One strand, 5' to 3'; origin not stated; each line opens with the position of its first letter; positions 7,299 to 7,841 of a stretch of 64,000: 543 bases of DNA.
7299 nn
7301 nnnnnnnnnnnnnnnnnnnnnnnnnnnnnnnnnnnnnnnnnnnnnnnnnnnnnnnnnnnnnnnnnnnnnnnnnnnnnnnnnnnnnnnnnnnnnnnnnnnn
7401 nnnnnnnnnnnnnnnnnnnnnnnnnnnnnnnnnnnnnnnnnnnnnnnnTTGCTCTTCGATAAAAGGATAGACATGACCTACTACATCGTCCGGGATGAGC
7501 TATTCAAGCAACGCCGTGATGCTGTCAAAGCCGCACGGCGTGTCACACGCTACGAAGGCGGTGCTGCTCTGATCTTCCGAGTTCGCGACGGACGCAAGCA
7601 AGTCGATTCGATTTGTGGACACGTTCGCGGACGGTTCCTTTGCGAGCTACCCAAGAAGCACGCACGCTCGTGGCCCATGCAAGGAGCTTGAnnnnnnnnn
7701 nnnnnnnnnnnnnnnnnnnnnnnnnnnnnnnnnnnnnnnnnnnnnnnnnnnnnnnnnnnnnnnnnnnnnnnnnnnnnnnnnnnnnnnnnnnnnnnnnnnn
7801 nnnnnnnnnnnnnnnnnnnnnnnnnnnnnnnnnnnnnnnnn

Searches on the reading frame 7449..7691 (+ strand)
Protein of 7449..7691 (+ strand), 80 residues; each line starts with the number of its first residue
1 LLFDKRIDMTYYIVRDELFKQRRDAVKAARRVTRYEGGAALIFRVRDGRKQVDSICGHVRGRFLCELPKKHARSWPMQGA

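Call 16: search_protein_families(library=pfam, proteins=[window:7449-7691:+], max_evalue=0.01)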
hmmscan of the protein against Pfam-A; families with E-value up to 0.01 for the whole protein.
window:7449-7691:+ (80 aa): 1 family
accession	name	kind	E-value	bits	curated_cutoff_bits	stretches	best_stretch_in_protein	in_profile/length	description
PF09954.14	DUF2188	-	0.0024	18.4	22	1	17-50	23-56/62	Uncharacterized protein conserved in bacteria (DUF2188)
